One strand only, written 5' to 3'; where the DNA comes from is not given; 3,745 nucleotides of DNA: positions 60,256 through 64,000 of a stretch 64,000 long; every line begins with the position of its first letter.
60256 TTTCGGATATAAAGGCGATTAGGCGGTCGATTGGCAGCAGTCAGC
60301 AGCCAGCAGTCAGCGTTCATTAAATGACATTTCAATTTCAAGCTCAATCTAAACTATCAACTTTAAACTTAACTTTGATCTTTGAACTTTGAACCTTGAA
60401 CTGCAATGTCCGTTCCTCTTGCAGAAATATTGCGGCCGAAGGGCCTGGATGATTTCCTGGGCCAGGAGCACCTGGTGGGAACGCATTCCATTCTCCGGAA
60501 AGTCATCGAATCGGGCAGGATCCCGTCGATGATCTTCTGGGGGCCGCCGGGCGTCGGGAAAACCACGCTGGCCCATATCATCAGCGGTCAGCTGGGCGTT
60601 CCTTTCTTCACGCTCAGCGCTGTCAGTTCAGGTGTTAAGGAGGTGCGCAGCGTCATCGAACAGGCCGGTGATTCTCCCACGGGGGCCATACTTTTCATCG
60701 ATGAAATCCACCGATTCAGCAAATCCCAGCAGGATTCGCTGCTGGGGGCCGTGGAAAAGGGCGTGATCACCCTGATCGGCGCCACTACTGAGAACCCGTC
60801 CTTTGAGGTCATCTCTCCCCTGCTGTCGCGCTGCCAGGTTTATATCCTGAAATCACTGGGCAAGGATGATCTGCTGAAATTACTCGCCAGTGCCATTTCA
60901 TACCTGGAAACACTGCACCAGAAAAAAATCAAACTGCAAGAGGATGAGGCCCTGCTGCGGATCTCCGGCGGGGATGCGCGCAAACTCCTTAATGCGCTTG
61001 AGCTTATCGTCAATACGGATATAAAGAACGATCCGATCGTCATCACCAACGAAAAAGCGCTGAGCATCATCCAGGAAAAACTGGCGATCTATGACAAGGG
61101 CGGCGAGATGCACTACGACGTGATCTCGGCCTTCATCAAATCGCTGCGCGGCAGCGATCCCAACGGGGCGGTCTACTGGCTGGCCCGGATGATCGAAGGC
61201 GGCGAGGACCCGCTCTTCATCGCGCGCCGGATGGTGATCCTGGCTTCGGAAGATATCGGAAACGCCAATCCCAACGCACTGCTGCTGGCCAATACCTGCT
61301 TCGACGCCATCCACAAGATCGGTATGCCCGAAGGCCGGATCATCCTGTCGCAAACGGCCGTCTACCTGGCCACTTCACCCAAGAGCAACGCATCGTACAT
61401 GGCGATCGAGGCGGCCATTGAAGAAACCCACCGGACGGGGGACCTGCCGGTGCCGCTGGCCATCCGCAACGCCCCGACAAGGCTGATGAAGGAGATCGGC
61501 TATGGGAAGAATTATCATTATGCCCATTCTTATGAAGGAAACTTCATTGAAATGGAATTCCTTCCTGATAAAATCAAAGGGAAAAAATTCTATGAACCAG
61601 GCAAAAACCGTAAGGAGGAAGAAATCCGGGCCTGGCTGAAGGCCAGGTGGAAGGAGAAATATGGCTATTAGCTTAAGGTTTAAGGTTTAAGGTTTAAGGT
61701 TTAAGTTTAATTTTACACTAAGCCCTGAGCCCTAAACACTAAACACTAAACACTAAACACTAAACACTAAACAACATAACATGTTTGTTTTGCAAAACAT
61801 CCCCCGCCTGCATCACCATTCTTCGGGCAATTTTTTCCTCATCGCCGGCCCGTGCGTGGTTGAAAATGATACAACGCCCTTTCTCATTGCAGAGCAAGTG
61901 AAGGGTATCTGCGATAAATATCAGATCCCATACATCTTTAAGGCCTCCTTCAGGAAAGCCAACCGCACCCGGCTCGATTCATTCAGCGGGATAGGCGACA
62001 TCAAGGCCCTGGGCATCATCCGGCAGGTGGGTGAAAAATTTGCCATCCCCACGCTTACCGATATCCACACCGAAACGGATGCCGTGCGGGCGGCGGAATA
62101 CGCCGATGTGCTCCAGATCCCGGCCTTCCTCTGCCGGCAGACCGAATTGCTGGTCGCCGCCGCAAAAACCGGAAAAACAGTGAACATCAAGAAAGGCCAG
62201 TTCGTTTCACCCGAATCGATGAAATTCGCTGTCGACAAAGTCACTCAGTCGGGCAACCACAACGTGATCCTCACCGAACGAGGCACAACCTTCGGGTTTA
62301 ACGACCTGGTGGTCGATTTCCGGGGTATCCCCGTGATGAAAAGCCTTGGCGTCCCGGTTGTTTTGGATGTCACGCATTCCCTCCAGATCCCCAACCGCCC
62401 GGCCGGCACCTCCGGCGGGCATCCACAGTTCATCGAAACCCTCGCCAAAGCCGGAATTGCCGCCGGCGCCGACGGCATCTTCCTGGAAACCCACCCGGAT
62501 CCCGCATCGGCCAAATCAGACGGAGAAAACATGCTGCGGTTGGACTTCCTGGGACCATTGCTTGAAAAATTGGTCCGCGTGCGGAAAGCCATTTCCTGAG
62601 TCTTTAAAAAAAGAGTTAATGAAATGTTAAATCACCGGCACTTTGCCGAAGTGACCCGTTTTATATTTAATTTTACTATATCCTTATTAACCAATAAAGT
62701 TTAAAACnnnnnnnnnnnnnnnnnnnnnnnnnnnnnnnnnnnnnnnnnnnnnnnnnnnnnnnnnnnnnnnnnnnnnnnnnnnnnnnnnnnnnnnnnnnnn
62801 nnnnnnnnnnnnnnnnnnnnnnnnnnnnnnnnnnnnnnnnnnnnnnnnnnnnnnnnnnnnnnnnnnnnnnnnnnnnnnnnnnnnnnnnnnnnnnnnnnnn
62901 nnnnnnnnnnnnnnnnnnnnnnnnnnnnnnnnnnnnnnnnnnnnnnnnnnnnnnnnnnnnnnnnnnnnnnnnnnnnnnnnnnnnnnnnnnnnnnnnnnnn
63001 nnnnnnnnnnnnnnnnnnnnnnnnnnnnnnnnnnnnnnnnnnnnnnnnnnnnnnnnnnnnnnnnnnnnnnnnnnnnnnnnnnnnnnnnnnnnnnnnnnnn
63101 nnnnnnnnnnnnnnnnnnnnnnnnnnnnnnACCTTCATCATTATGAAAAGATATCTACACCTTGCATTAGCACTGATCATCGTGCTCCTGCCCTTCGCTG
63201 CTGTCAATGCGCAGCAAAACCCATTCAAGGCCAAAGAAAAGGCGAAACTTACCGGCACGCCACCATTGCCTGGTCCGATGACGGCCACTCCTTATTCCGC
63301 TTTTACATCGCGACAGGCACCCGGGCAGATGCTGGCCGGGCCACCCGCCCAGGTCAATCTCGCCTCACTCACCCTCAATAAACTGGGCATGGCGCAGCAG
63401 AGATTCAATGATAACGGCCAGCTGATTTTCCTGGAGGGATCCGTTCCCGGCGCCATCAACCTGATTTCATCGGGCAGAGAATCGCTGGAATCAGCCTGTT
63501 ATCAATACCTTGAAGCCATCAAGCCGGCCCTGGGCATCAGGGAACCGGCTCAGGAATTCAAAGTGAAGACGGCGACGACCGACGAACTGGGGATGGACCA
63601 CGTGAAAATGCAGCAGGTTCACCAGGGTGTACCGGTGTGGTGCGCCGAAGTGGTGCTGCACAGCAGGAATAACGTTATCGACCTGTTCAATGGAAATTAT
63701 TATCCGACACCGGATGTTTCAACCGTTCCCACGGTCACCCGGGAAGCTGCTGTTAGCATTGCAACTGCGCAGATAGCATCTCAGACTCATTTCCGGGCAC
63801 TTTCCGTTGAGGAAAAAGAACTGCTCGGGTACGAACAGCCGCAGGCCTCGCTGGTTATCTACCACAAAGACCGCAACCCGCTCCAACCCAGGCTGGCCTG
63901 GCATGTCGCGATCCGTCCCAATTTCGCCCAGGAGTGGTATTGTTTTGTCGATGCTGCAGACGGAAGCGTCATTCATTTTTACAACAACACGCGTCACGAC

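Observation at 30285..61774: Gene boundaries across the window are built from modular tandem 7-8 nt arrays, an architecture I cannot assign to a described element class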

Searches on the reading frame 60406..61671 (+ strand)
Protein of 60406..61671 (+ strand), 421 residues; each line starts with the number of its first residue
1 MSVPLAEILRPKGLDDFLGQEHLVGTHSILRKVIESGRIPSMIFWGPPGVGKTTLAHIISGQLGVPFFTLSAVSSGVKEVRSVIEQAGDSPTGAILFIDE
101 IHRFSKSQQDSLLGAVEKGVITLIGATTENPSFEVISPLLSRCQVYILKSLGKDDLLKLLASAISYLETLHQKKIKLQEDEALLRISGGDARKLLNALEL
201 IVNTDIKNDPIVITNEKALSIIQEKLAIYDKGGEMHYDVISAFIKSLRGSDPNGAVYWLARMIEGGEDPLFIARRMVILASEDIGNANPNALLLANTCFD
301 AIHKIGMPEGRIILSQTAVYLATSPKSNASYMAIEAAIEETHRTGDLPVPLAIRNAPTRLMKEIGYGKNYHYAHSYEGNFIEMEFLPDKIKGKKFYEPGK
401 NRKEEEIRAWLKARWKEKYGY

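Call 14: find_encoding_contigs(protein=window:60406-61671:+, flank=10000, max_places=10)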
Protein window:60406-61671:+ (421 aa): 1 contig read that carries it; 1 place shown.
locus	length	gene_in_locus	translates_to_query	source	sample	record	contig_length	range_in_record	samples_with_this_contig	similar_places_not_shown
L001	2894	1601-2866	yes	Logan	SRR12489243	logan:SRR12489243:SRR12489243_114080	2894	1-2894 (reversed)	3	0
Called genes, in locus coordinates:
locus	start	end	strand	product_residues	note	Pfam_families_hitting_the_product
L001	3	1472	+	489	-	?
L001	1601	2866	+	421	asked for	PF05496:RuvB_N, PF00158:Sigma54_activat (faint), PF00004:AAA, PF07728:AAA_5 (faint), PF16193:AAA_assoc_2, PF12002:MgsA_C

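Call 21: search_protein_families(library=pfam, proteins=[window:60406-61671:+])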
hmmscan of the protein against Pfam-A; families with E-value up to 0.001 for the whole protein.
window:60406-61671:+ (421 aa): 10 families
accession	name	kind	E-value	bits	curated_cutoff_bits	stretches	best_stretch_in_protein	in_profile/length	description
PF12002.13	MgsA_C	-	4e-70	235.5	27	1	249-413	1-165/167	MgsA AAA+ ATPase C terminal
PF16193.11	AAA_assoc_2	-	6.8e-24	84.4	34.3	1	172-248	2-81/81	AAA C-terminal domain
PF00004.35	AAA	-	1.3e-18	68.2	21.2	1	42-149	1-129/131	ATPase family associated with various cellular activities (AAA)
PF05496.18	RuvB_N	-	8.4e-16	58.6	27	1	9-124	1-116/159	Holliday junction DNA helicase RuvB P-loop domain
PF07728.20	AAA_5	-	7.7e-07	29.6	22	1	42-124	2-98/139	AAA domain (dynein-related subfamily)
PF00158.32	Sigma54_activat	-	2.6e-05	24.4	20.2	1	92-131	93-132/168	Sigma-54 interaction domain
PF01078.27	Mg_chelatase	-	5.3e-05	23.1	20.3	0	41-63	24-46/207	Magnesium chelatase, subunit ChlI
PF14532.12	Sigma54_activ_2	-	6.8e-05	23.6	25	1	45-119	27-96/138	Sigma-54 interaction domain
PF13191.12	AAA_16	-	0.00014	22.8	32.6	0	19-57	4-42/167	AAA ATPase domain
PF06068.19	TIP49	-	0.00063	19.5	23.8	0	15-73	24-86/347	TIP49 P-loop domain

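Call 22: find_related_loci(query=window:60406-61671:+, collection=genome_contigs, flank=10000)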
Query window:60406-61671:+ (421 aa) in genome_contigs; peptide patterns used: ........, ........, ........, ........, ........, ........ (x = any residue, [..] = any of these).
600 stretches matched a pattern (row limit reached: there are more); 600 encode a relative of the query (tblastn E <= 1e-3); the best 80 are kept; 80 distinct loci.
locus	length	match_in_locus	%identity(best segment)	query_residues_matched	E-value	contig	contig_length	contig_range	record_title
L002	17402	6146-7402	74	3-421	0e+0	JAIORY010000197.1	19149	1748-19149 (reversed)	MAG: Bacteroidales bacterium isolate SMBSF30 20075_Bin_4_contigs_1_c_000000000208, whole genome shotgun sequence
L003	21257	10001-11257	74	3-421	0e+0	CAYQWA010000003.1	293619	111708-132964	MAG TPA_asm: uncultured Bacteroidales bacterium isolate SRP077602_co7_588 genome assembly, contig: NODE_28_length_293619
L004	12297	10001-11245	74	3-418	0e+0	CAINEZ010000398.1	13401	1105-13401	MAG: uncultured Bacteroidetes bacterium isolate AlinenLipids_bin-7249 genome assembly, contig: bin-7249:398/704, whole g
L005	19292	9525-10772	70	3-421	0e+0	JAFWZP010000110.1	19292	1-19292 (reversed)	MAG: Bacteroidales bacterium isolate RGIG6215 Sheep_Rectum-2__c928057, whole genome shotgun sequence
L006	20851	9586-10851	71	1-421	0e+0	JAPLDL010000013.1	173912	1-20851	MAG: Bacteroidetes bacterium isolate LacPavin_0419_WC90_MAG_45_16 LacPavin_0419_WC90_scaffold_158529, whole genome shotg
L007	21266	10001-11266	67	1-421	0e+0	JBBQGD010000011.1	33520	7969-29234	MAG: Bacteroidales bacterium isolate Co_metawrap_985 Cmw_985_k141_26174939_length_33520_cov_14.9966, whole genome shotgu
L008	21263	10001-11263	68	2-421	0e+0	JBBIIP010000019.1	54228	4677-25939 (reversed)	MAG: Lentimicrobiaceae bacterium isolate CYS170214_bin_141 NODE_269_length_54228_cov_7.959888, whole genome shotgun sequ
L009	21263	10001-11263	67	4-421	0e+0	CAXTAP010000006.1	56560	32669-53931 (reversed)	MAG TPA_asm: uncultured Mucilaginibacter sp. isolate private_GTX0158_metawrap_bin.4 genome assembly, contig: private_GTX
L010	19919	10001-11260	67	1-419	0e+0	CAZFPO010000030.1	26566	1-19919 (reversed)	MAG TPA_asm: uncultured Lentimicrobiaceae bacterium isolate SRP263991_co7_873 genome assembly, contig: NODE_2617_length_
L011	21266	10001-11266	68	1-421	0e+0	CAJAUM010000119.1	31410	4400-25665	MAG: uncultured Bacteroidales bacterium isolate Loc090907-6m_bin-511 genome assembly, contig: bin-511:119/155, whole gen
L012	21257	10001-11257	68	4-421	0e+0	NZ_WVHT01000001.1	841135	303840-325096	Hufsiella arboris strain HMF7647 1, whole genome shotgun sequence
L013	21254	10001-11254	65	2-421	0e+0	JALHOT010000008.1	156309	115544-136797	MAG: Cyclobacteriaceae bacterium isolate bin.177 c_000000000667, whole genome shotgun sequence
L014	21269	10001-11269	66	2-421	0e+0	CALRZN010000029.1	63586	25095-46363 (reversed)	MAG: Chitinophaga pinensis isolate JJ-MAA6-279-6-m2-bin102 genome assembly, contig: JJ-MAA6-279-C76, whole genome shotgu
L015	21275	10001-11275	68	4-421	0e+0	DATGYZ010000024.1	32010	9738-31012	MAG TPA_asm: Bacteroidales bacterium isolate SMAG_U10650 k141_127698, whole genome shotgun sequence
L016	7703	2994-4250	68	4-421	0e+0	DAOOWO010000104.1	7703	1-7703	MAG TPA_asm: Bacteroidales bacterium isolate AMR_MDS_2413 NODE_9470_length_7703_cov_4.020267, whole genome shotgun seque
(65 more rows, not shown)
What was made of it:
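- Tried and rejected: The genome_contigs scan, spent on RarA (call 22).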

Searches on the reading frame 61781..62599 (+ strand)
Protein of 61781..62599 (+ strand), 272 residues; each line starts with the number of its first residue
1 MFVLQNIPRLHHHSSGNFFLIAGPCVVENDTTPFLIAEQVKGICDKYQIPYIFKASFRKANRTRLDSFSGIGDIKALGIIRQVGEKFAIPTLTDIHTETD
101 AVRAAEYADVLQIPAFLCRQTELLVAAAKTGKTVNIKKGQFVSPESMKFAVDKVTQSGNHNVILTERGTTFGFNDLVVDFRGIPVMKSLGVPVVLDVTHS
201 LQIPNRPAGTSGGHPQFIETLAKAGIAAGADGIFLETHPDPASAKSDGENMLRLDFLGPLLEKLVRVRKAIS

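Call 21: search_protein_families(library=pfam, proteins=[window:61781-62599:+])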
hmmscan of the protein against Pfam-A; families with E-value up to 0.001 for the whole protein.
window:61781-62599:+ (272 aa): 1 family
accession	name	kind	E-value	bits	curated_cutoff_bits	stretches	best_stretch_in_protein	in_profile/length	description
PF00793.26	DAHP_synth_1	-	2.1e-60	204.4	25.5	1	18-265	18-262/270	DAHP synthetase I family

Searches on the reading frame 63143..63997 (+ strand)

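Call 72: search_protein_families(library=pfam, proteins=[window:63143-63997:+], max_evalue=0.00001)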
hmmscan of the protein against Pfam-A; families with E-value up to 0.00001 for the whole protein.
window:63143-63997:+ (285 aa): 1 family
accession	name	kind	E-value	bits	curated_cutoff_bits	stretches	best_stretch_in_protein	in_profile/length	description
PF07504.19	FTP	-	4.8e-15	55.6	21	1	138-186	2-51/51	Fungalysin/Thermolysin Propeptide Motif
